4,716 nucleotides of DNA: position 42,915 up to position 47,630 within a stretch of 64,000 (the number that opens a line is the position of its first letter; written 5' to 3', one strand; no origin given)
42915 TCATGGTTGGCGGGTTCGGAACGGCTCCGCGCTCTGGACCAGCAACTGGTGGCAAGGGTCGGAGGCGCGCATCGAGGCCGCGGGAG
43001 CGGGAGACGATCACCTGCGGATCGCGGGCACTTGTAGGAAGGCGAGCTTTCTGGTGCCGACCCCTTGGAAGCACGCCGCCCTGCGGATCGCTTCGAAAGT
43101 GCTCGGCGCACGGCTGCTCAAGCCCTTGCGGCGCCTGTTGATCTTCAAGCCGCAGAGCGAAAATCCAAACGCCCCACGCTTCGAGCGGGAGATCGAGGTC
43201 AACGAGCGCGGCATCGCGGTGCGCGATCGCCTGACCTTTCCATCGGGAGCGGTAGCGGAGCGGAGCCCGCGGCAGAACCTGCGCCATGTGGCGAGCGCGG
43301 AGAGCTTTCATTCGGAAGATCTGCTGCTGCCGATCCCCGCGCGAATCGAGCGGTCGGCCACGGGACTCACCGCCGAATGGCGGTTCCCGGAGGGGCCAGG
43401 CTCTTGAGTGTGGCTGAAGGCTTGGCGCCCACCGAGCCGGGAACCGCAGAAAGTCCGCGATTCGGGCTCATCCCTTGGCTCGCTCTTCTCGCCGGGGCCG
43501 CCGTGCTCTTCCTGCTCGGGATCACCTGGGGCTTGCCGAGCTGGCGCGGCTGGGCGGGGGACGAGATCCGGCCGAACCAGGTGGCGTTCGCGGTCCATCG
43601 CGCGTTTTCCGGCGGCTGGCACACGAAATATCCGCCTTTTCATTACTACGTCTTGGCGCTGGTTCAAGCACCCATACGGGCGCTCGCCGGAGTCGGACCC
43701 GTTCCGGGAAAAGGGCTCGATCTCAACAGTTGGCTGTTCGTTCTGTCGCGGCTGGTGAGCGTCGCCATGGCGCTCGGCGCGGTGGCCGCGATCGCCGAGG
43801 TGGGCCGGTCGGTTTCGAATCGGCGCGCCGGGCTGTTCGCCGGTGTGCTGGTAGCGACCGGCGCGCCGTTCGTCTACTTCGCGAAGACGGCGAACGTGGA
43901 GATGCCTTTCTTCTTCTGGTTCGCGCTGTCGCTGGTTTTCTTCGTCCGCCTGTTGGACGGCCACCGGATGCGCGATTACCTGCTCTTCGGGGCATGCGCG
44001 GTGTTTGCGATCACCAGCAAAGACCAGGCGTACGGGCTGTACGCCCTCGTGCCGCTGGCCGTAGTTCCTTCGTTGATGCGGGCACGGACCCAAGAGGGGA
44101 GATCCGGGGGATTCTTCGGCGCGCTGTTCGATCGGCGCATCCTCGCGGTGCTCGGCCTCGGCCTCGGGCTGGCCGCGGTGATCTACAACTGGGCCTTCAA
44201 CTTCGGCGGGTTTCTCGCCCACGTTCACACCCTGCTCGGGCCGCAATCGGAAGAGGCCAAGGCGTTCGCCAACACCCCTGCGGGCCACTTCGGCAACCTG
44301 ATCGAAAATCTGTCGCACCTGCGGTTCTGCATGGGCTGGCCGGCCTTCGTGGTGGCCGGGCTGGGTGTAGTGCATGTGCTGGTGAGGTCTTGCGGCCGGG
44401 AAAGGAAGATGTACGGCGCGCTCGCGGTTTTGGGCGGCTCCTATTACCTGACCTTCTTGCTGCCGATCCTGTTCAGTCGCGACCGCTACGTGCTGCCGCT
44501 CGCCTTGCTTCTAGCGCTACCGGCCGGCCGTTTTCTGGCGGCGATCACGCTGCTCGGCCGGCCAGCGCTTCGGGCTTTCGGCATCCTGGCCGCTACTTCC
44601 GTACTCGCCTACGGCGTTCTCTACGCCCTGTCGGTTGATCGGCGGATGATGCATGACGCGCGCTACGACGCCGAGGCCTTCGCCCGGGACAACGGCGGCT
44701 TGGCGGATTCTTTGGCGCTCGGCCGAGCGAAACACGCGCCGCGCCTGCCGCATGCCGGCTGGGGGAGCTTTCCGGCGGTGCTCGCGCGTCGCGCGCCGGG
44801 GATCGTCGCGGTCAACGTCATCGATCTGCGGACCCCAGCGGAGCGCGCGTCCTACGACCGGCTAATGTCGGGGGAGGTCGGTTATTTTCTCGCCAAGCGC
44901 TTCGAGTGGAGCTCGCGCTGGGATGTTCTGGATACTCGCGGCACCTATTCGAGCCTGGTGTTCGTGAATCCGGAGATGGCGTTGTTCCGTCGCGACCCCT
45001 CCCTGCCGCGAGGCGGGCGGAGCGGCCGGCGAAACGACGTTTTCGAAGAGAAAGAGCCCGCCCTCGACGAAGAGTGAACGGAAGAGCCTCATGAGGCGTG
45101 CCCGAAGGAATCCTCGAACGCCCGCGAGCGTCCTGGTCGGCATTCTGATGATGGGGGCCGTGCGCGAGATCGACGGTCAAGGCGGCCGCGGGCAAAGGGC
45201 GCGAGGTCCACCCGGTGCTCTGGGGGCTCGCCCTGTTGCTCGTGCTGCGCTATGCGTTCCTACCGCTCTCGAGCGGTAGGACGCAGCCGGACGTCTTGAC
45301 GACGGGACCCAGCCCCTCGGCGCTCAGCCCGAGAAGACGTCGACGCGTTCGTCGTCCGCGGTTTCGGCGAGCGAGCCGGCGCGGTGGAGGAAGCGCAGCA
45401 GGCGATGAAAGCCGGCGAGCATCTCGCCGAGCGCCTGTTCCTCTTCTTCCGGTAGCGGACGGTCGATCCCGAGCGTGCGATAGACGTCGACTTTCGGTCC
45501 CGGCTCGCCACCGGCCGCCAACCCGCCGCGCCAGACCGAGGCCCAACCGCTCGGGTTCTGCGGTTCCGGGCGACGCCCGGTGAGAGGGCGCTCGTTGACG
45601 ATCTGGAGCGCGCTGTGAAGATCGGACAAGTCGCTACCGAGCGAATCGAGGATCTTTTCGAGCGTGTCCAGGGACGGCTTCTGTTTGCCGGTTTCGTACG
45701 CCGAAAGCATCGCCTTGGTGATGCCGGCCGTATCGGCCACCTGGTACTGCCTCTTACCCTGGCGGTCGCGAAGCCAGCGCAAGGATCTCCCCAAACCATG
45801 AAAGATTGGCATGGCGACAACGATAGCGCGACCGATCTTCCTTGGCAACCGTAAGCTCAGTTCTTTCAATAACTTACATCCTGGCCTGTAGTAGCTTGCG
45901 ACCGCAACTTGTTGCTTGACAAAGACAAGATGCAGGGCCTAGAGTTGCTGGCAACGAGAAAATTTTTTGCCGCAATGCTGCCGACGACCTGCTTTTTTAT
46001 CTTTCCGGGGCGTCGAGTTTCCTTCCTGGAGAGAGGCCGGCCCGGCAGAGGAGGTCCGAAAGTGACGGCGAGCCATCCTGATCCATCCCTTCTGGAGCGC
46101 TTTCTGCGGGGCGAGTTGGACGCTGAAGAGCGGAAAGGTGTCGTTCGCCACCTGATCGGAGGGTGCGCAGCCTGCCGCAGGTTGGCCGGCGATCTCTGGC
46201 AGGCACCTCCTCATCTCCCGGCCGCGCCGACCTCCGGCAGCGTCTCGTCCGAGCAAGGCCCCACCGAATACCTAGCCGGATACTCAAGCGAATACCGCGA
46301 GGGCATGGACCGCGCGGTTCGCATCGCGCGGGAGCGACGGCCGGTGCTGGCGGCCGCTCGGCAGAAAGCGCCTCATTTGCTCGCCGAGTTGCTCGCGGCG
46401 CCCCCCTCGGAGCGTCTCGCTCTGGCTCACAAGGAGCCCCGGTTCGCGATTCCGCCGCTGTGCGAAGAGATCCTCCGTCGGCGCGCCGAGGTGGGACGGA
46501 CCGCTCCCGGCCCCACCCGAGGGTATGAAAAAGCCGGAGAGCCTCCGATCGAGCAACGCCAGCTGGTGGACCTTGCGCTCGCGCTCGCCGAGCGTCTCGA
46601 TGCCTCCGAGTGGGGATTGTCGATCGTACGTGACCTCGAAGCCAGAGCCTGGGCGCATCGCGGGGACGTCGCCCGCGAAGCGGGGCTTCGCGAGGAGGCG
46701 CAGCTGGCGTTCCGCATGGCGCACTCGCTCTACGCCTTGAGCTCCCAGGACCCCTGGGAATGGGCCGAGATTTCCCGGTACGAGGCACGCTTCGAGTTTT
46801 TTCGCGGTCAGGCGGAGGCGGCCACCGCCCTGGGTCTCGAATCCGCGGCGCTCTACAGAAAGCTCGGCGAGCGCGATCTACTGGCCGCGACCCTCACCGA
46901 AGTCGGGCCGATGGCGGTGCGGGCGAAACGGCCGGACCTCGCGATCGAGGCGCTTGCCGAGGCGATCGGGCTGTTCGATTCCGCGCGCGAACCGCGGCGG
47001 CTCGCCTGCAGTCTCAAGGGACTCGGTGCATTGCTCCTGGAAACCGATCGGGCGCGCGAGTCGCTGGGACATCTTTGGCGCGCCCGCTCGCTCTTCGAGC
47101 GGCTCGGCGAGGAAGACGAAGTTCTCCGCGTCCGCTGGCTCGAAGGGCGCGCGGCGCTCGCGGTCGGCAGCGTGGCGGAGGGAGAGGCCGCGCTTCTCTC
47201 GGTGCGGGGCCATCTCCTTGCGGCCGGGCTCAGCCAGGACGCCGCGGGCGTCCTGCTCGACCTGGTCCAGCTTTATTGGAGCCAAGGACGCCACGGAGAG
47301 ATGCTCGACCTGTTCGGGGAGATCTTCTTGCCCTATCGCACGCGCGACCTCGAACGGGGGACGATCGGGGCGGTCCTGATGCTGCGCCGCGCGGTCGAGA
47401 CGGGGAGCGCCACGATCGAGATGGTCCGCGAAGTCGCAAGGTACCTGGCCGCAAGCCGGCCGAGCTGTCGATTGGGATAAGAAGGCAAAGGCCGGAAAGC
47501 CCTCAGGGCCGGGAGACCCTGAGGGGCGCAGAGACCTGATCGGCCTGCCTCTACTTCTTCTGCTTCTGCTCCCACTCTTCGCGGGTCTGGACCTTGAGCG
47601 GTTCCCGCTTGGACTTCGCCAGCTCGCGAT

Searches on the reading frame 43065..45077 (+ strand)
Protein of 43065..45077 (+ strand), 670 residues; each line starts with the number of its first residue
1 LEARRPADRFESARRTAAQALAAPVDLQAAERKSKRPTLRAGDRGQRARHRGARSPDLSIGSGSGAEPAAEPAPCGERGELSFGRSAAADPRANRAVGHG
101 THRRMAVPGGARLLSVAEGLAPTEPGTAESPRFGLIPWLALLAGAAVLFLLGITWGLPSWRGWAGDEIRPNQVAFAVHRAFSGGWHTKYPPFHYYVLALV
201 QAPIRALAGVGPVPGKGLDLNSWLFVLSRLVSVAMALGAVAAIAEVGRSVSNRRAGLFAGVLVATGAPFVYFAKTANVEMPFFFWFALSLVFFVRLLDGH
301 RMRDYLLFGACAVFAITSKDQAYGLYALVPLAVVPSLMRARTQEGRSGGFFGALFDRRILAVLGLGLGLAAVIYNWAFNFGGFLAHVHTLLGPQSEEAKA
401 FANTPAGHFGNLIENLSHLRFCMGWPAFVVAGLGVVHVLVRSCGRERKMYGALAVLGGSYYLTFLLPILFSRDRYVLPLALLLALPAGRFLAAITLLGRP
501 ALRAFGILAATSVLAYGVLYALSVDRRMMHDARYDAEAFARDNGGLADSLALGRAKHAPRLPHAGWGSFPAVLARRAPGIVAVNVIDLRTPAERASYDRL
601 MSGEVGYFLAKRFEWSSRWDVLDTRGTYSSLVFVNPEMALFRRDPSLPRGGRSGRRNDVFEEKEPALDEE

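Call 74: search_protein_families(library=pfam, proteins=[window:43065-45077:+], max_evalue=0.0001)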
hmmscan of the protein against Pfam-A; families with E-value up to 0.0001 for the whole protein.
window:43065-45077:+ (670 aa): 1 family
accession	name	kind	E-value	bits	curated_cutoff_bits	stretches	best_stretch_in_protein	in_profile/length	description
PF13231.12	PMT_2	-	3.5e-07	31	26.1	1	229-327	25-123/160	Dolichyl-phosphate-mannose-protein mannosyltransferase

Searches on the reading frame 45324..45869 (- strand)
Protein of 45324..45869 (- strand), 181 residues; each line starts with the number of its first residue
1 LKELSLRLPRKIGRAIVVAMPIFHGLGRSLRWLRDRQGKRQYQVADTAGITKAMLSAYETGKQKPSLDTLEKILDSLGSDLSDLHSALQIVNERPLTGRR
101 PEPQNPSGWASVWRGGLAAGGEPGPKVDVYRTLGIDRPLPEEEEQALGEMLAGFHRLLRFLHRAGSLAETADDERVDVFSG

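Call 74: search_protein_families(library=pfam, proteins=[window:45324-45869:-], max_evalue=0.0001)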
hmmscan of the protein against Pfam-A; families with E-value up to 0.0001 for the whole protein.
window:45324-45869:- (181 aa): 4 families
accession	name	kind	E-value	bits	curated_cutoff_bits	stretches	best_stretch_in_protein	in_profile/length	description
PF01381.28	HTH_3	-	7.4e-14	52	23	1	30-84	1-55/55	Helix-turn-helix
PF13560.12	HTH_31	-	1.3e-11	45.1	27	1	26-82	2-59/64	Helix-turn-helix domain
PF13443.12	HTH_26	-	4.5e-06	27.3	22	1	35-84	8-57/63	Cro/C1-type HTH DNA-binding domain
PF12844.13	HTH_19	-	4.8e-05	23.6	30.2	1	27-84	1-58/64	Helix-turn-helix domain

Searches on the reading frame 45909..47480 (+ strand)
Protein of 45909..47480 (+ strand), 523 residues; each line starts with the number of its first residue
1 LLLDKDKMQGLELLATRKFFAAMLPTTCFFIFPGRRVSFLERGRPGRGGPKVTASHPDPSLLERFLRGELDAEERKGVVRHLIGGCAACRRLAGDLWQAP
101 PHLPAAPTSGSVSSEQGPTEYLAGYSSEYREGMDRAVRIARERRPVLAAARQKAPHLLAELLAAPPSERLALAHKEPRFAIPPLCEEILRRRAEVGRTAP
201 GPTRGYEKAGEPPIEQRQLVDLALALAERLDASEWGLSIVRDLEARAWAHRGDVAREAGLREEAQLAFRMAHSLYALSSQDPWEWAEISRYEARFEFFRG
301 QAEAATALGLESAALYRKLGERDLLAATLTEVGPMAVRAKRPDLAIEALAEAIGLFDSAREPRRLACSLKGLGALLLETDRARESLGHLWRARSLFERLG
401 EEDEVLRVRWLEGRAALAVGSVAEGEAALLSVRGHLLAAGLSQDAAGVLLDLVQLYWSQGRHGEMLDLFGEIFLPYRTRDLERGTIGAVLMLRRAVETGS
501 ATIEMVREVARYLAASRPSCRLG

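Call 74: search_protein_families(library=pfam, proteins=[window:45909-47480:+], max_evalue=0.0001)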
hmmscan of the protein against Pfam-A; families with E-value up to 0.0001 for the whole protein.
window:45909-47480:+ (523 aa): 1 family
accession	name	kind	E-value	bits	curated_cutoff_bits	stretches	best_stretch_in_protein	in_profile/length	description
PF13424.12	TPR_12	-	2.2e-06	28.2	30.1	0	293-356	10-75/77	Tetratricopeptide repeat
